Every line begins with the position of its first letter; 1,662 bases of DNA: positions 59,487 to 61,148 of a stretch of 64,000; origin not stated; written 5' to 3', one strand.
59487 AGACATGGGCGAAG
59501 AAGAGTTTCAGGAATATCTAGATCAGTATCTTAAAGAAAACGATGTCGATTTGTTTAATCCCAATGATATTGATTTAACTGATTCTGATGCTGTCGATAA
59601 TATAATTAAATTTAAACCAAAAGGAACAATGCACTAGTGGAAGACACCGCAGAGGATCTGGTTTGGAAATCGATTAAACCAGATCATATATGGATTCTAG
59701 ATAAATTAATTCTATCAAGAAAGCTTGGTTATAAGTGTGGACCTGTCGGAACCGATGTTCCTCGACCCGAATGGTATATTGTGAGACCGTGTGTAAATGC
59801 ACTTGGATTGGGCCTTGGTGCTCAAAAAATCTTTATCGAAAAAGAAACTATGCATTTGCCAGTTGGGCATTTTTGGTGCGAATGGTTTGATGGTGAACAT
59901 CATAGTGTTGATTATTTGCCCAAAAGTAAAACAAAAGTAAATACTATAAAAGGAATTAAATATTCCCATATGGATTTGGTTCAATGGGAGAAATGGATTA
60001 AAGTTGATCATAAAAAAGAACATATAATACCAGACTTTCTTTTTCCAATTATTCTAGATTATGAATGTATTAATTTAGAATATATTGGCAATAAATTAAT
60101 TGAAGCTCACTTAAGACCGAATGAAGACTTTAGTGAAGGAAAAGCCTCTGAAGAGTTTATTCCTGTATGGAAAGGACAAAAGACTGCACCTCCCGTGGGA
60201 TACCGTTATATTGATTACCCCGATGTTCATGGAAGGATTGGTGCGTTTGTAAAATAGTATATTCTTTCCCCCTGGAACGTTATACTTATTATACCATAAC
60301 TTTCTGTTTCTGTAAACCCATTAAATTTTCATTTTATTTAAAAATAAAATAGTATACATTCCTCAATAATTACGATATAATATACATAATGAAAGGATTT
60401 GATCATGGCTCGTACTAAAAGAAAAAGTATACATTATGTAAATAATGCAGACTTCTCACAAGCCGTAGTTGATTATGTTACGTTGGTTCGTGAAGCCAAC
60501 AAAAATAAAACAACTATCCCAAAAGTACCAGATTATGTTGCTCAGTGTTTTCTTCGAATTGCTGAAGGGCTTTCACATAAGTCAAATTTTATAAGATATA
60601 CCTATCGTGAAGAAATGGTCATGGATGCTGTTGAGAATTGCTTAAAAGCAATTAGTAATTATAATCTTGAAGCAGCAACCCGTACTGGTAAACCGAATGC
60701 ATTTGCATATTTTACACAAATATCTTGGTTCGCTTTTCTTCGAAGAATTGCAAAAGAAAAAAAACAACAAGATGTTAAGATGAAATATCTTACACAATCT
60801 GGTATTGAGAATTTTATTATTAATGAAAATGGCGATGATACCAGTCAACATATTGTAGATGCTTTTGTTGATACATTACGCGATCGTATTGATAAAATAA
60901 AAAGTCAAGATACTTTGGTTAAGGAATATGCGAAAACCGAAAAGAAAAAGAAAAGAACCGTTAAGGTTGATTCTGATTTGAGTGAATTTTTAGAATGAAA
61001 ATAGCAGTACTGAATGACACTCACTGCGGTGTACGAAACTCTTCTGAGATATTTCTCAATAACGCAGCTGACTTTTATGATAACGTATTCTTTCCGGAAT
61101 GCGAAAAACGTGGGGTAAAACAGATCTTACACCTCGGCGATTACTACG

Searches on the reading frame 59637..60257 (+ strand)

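Call 115: search_protein_families(library=phrogs, proteins=[window:59637-60257:+], max_evalue=0.00001)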
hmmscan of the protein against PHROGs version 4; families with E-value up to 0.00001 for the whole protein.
window:59637-60257:+ (206 aa): 1 family
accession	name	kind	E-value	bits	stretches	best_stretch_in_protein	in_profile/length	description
phrog_3577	-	unknown function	1.5e-45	156.3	1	12-206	9-202/202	-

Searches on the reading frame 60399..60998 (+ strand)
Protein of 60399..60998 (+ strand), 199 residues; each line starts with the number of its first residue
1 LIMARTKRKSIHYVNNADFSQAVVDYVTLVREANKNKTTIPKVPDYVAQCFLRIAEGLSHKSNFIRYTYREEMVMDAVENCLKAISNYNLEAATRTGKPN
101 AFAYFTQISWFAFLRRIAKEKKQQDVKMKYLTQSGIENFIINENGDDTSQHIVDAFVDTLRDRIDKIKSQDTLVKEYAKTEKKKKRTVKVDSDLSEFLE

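Call 115: search_protein_families(library=phrogs, proteins=[window:60399-60998:+], max_evalue=0.00001)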
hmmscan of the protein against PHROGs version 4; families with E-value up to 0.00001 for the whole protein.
window:60399-60998:+ (199 aa): 2 families
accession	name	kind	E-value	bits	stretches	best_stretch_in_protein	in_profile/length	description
phrog_234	-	transcription regulation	5.3e-49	167.8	1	6-184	3-171/181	late sigma transcription factor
phrog_12791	-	transcription regulation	3.4e-10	40.6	1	41-135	163-261/286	sigma factor for late transcription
